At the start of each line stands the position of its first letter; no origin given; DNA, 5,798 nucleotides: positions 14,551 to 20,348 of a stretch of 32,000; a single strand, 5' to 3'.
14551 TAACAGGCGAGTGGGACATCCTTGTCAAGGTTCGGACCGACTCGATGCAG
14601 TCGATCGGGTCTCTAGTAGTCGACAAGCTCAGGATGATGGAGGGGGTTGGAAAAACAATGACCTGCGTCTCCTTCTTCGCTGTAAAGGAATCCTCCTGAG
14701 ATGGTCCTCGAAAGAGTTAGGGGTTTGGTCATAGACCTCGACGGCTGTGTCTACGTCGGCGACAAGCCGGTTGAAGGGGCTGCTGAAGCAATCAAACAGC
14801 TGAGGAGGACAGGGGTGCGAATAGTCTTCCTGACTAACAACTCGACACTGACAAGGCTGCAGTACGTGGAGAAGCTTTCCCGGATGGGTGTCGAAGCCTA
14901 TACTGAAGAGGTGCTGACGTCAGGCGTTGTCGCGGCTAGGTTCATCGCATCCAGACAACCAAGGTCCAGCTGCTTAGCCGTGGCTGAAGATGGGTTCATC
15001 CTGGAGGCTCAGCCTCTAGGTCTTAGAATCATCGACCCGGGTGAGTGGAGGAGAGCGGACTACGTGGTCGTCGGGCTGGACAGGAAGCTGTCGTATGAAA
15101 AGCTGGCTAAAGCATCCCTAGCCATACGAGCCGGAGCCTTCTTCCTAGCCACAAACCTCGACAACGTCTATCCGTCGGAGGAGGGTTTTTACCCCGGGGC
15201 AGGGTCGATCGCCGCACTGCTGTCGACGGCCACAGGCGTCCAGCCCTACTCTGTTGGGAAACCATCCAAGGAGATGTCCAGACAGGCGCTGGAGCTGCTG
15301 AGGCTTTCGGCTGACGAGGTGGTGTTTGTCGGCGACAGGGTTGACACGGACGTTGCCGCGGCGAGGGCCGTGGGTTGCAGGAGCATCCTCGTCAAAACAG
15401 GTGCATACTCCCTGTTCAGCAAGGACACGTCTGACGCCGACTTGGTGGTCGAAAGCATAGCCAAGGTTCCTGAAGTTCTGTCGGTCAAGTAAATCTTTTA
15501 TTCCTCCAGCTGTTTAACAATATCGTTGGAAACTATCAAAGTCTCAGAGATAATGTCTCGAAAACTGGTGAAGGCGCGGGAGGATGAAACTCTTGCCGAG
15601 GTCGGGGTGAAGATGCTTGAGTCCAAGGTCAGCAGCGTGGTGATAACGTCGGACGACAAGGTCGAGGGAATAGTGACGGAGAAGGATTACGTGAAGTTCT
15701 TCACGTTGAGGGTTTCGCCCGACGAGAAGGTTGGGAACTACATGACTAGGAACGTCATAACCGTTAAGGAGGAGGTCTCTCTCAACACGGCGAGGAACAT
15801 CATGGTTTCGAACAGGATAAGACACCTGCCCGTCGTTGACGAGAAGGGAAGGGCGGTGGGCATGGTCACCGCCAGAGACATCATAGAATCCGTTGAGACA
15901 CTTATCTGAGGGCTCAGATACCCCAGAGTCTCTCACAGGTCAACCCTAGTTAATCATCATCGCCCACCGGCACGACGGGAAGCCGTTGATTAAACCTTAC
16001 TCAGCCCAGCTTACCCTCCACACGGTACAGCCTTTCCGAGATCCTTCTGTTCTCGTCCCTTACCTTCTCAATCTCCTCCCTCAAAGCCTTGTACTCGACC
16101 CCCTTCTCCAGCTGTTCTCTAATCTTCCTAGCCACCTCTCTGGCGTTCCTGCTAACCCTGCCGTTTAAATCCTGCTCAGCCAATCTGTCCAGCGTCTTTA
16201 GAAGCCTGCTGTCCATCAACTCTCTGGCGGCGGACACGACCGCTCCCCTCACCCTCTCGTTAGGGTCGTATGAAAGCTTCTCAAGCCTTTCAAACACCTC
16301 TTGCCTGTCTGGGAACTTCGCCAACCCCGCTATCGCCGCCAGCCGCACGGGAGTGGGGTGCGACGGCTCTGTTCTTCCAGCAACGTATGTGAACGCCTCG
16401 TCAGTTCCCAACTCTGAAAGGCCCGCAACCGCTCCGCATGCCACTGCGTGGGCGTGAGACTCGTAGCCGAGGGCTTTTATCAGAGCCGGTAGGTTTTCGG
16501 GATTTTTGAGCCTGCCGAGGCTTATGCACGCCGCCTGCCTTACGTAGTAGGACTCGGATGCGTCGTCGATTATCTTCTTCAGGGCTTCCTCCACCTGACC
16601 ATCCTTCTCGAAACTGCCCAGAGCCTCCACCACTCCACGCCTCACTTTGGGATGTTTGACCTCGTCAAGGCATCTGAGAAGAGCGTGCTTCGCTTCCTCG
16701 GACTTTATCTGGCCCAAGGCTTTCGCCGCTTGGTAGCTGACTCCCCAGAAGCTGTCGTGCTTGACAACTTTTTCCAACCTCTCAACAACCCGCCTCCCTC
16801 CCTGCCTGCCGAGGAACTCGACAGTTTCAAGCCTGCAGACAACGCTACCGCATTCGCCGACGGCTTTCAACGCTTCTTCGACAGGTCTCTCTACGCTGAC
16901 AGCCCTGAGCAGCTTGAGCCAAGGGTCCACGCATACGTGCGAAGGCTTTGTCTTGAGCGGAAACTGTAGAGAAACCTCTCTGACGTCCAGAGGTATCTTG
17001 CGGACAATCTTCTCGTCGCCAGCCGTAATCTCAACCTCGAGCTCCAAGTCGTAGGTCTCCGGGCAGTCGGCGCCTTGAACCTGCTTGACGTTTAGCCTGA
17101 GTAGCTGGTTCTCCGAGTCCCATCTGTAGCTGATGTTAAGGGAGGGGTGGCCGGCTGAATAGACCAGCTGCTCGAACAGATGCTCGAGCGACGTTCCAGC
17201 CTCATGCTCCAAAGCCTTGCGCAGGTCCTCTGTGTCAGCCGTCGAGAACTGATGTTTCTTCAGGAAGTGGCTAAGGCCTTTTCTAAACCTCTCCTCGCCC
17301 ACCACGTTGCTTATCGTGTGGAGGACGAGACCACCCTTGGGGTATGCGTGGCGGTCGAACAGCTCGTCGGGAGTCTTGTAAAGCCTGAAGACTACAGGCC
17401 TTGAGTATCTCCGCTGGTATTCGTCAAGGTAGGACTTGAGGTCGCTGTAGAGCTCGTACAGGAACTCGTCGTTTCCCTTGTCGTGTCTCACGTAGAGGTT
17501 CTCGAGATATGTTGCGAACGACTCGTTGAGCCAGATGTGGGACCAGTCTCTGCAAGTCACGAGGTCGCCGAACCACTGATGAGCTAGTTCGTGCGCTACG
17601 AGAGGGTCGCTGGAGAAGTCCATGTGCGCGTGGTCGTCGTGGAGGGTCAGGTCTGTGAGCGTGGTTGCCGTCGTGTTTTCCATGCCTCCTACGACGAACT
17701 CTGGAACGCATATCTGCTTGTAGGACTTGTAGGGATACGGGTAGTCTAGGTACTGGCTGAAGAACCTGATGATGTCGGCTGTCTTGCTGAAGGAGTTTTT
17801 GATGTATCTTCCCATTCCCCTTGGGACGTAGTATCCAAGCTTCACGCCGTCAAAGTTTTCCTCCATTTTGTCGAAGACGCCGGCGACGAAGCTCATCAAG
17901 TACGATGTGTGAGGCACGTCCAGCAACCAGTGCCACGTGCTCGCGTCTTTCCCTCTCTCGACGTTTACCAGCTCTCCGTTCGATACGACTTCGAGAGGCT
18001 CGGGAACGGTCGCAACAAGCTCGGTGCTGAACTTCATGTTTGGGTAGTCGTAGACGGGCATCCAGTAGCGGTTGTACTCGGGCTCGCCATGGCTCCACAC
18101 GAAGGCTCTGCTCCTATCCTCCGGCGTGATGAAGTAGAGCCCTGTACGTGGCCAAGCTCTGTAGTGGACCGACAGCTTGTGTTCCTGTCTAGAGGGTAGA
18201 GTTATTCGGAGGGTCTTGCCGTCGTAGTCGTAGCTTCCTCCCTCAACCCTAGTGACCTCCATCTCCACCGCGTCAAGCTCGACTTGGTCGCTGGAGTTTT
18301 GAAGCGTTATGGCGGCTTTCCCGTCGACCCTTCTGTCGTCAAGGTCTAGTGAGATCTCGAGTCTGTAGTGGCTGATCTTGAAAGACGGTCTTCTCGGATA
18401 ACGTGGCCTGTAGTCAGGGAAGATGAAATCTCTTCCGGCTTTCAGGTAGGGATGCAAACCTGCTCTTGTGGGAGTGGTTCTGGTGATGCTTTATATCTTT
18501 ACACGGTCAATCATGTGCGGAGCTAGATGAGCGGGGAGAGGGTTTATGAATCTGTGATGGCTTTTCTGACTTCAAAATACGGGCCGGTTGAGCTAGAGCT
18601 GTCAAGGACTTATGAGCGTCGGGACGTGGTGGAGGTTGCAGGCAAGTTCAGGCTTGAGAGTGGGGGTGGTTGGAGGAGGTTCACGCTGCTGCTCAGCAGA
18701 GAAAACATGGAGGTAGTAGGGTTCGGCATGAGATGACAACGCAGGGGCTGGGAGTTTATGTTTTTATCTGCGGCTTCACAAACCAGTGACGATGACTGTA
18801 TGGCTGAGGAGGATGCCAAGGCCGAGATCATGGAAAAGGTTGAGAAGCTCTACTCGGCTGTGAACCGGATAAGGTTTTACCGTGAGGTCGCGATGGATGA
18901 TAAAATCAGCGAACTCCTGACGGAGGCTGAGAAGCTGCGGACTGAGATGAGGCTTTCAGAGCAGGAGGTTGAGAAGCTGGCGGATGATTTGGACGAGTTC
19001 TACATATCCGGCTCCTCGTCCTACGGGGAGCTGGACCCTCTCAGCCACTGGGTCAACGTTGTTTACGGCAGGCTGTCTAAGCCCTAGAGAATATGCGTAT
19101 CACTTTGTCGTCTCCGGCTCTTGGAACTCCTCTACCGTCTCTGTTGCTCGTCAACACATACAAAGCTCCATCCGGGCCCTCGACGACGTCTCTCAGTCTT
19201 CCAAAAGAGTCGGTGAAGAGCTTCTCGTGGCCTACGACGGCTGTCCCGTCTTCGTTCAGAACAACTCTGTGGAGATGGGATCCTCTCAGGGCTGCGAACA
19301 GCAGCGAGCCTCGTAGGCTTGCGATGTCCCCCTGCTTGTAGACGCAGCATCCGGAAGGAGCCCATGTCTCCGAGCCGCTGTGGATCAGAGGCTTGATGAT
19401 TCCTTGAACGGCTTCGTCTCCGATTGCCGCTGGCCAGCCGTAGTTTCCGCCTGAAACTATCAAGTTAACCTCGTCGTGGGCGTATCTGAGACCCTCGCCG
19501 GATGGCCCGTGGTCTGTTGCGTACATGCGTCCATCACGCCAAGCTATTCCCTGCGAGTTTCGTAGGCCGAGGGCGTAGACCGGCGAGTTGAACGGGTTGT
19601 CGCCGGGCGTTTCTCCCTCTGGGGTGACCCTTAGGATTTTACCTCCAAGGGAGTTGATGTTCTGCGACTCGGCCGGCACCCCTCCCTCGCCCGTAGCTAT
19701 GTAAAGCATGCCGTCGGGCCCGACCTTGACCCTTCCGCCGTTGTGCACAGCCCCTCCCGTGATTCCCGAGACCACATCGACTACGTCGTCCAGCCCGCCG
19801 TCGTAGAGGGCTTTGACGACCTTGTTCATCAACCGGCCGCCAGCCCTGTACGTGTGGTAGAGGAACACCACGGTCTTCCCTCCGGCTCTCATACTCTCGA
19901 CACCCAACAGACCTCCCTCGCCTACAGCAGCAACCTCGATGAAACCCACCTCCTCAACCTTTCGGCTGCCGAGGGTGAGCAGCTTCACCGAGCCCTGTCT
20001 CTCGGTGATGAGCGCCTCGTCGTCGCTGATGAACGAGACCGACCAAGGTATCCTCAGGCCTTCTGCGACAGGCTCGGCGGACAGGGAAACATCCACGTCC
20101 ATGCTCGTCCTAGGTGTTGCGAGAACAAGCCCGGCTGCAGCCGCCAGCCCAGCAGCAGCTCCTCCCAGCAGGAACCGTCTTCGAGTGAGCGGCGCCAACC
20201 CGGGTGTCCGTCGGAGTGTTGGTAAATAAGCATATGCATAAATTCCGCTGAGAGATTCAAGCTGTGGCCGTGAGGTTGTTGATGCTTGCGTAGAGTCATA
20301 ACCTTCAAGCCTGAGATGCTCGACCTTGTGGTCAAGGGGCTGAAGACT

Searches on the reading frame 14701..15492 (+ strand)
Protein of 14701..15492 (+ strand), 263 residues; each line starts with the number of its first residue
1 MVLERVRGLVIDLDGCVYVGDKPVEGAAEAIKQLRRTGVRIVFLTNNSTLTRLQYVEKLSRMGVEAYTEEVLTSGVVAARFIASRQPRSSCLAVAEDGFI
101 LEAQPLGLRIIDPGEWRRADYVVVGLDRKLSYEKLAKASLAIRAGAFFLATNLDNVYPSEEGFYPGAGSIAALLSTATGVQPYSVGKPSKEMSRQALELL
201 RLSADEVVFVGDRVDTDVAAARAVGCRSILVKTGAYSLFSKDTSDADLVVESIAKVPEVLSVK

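Call 67: search_protein_families(library=pfam, proteins=[window:14701-15492:+], max_evalue=0.00001)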
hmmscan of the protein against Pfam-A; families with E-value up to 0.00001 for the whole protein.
window:14701-15492:+ (263 aa): 4 families
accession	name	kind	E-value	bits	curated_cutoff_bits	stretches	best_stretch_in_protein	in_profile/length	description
PF13344.12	Hydrolase_6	-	1.5e-25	89.6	27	1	10-108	2-100/101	Haloacid dehalogenase-like hydrolase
PF13242.12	Hydrolase_like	-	1e-19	70.6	22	1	185-254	2-73/75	HAD-hyrolase-like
PF00702.32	Hydrolase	-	3.5e-16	60.6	26.4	1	116-225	84-191/191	haloacid dehalogenase-like hydrolase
PF13419.12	HAD_2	-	3.6e-10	40.7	23.8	1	176-231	124-178/178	Haloacid dehalogenase-like hydrolase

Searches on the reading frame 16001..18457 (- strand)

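Call 67: search_protein_families(library=pfam, proteins=[window:16001-18457:-], max_evalue=0.00001)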
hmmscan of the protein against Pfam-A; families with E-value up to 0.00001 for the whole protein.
window:16001-18457:- (818 aa): 5 families
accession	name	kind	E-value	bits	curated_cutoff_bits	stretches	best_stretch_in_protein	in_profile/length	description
PF01433.26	Peptidase_M1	-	6.4e-53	180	27.7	1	223-429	3-216/218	Peptidase family M1 domain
PF13646.12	HEAT_2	-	2.3e-30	105.1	27.7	3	540-614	15-88/88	HEAT repeats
PF17900.6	Peptidase_M1_N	-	4e-16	60.1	25.8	1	29-187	3-186/186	Peptidase M1 N-terminal domain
PF03130.22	HEAT_PBS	-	2e-14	52.9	20.9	0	575-598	3-26/27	PBS lyase HEAT-like repeat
PF02985.28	HEAT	-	6.2e-09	35.7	23.5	0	634-650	11-27/31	HEAT repeat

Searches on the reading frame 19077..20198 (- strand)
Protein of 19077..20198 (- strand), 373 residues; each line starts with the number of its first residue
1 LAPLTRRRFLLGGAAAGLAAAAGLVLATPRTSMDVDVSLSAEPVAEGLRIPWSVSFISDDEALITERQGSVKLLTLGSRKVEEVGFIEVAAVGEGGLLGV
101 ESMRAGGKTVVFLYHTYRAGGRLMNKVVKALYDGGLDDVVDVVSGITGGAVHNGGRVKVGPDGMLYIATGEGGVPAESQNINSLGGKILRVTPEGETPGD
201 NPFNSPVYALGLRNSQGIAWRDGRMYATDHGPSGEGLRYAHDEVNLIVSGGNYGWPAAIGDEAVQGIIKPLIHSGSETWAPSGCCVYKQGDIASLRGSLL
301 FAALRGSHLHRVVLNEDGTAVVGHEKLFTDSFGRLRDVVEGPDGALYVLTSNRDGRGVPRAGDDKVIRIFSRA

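Call 67: search_protein_families(library=pfam, proteins=[window:19077-20198:-], max_evalue=0.00001)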
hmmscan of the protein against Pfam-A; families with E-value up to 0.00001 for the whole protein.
window:19077-20198:- (373 aa): 1 family
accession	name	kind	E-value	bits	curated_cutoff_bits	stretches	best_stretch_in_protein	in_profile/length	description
PF07995.17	GSDH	-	1.7e-68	231.8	25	1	48-356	1-329/332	Glucose / Sorbosone dehydrogenase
